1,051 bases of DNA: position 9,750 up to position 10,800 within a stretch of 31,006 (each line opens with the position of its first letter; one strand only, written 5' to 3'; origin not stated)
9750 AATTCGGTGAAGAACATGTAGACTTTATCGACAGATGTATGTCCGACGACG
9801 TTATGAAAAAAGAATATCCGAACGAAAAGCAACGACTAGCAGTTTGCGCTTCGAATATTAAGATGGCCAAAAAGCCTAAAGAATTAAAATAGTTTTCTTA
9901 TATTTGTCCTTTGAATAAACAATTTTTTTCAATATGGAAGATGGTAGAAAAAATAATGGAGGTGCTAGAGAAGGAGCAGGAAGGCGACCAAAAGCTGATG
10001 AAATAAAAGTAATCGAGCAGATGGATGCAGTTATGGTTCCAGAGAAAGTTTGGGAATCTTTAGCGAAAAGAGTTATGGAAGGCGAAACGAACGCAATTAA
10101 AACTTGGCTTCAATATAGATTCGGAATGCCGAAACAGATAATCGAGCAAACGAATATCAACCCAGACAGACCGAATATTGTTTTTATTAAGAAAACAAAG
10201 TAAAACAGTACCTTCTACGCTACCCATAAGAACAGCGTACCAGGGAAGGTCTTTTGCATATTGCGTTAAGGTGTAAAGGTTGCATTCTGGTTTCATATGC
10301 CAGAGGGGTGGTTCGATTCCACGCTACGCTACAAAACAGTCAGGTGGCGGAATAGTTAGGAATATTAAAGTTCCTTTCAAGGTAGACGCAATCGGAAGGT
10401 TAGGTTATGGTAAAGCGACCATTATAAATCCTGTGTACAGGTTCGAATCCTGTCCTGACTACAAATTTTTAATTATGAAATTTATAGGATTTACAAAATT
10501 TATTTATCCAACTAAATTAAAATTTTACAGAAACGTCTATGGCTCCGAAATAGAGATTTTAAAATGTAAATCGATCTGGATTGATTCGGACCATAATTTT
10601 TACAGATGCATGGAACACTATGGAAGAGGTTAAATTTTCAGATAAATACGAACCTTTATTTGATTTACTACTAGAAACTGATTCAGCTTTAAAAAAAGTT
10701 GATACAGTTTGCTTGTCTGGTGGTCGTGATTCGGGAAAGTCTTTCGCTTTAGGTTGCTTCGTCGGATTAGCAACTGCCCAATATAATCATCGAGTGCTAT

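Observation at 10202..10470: Two over-long tRNA-like elements and a nest of short direct repeats between terS and terL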

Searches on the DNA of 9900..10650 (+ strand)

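Call 4: search_rna_families(source=window, start=10100, end=10600, threshold=evalue, max_evalue=10, show_alignments=6)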
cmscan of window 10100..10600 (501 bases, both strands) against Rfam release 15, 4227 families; matches with E-value up to 10: 4.
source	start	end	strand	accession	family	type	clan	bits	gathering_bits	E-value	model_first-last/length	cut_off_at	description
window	10398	10461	+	RF00005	tRNA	Gene; tRNA;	CL00001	24.7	29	0.0072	1-71/71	no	tRNA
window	10262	10331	+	RF00005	tRNA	Gene; tRNA;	CL00001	24.7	29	0.0074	1-71/71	no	tRNA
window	10432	10573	-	RF02194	HPnc0260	Gene; antisense;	-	22.7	59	8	1-156/156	no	Bacterial antisense RNA HPnc0260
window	10396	10491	+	RF02435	SpF41_sRNA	Gene; sRNA;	-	17.7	52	3.9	1-105/105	no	Streptococcus sRNA SpF41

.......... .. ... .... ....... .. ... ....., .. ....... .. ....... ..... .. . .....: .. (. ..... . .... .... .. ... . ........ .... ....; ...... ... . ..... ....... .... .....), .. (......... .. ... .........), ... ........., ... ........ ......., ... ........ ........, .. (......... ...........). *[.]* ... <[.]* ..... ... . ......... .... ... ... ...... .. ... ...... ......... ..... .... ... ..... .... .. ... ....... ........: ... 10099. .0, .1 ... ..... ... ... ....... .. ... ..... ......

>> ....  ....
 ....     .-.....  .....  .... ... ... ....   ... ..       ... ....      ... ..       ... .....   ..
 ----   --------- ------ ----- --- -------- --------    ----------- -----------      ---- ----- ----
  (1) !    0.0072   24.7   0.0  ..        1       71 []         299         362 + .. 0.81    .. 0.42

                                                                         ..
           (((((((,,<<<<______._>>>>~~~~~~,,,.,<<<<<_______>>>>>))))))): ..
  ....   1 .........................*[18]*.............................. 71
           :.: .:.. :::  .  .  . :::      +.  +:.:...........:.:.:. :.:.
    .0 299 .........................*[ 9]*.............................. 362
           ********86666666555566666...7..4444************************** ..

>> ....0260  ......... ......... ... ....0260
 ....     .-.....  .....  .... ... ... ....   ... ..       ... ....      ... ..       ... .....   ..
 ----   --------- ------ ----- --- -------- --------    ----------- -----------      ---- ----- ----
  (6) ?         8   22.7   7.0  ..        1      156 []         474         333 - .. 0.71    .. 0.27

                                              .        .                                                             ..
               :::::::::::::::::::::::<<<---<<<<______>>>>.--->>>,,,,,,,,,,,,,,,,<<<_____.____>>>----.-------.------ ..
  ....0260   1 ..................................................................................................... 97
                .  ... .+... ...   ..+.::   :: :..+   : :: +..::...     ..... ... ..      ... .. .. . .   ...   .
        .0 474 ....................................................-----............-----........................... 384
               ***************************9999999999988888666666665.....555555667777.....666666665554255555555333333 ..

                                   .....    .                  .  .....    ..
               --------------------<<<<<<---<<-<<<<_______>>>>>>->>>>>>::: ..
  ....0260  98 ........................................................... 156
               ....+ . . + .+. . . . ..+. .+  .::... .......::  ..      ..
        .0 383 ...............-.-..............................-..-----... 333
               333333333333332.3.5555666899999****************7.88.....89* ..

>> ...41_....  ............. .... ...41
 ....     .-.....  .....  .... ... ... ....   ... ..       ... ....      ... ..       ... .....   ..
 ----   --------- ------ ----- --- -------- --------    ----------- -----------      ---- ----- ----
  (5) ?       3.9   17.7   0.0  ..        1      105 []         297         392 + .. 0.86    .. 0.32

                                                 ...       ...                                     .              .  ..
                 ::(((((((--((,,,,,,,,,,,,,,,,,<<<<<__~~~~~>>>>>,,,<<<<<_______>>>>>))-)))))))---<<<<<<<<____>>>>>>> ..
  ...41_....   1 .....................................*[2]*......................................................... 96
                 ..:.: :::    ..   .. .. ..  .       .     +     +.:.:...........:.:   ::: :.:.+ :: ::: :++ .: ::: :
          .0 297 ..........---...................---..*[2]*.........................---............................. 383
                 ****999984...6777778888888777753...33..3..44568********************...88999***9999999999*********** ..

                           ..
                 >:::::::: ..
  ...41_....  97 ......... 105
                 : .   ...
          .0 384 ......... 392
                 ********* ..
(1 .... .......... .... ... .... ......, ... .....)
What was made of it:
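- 10398..10422 (+): Nested, degenerate second 5' half inside the body of element 2. GGTTAGG can pair with CCTGACT through G-U pairs, and it is followed by an ATGGT/ACCAT hairpin. The Rfam tRNA hit at 10398-10461 uses it as the acceptor plus D arm (call 4).
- On Canonical tRNA (Rfam RF00005 / ARAGORN): Both hits score 24.7 bits (call 4).
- On Y RNA / YrlA: No such hit at E up to 10 in 10100-10600 (call 4).
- Closest known: Bacterial and phage Y RNAs. Different: No Rfam Y-RNA family matched at E up to 10 (call 4).
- Checked: Rfam's tRNA model gives two sub-threshold hits of 24.7 bits each (cut-off 29) at 10262-10331 and 10398-10461 (call 4).
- Tried and rejected: Permissive Rfam gave only sub-threshold tRNA hits (call 4).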

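Call 6: search_dna_similar(query=window:9900-10650:+, collection=phages, mode=distant, max_rows=30)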
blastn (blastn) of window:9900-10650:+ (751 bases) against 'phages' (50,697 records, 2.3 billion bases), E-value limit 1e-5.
No match.
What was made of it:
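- Tried and rejected: Known phages. blastn of the region against GenBank phages gave no match (call 6).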

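Call 108: search_rna_families(sources=[L271, L274, L272], threshold=evalue, max_evalue=1, show_alignments=3)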
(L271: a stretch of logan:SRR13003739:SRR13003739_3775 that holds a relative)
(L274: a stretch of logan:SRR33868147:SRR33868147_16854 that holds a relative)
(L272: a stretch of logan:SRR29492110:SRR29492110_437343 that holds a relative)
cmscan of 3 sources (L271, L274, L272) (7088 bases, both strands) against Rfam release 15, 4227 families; matches with E-value up to 1: 2.
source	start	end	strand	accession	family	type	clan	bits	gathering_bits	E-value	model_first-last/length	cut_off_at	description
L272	1529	1598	+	RF00005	tRNA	Gene; tRNA;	CL00001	24.7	29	0.1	1-71/71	no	tRNA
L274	1775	1845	-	RF03027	RT-6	Gene; sRNA;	-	20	46.7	0.79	1-75/75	no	RT-6 RNA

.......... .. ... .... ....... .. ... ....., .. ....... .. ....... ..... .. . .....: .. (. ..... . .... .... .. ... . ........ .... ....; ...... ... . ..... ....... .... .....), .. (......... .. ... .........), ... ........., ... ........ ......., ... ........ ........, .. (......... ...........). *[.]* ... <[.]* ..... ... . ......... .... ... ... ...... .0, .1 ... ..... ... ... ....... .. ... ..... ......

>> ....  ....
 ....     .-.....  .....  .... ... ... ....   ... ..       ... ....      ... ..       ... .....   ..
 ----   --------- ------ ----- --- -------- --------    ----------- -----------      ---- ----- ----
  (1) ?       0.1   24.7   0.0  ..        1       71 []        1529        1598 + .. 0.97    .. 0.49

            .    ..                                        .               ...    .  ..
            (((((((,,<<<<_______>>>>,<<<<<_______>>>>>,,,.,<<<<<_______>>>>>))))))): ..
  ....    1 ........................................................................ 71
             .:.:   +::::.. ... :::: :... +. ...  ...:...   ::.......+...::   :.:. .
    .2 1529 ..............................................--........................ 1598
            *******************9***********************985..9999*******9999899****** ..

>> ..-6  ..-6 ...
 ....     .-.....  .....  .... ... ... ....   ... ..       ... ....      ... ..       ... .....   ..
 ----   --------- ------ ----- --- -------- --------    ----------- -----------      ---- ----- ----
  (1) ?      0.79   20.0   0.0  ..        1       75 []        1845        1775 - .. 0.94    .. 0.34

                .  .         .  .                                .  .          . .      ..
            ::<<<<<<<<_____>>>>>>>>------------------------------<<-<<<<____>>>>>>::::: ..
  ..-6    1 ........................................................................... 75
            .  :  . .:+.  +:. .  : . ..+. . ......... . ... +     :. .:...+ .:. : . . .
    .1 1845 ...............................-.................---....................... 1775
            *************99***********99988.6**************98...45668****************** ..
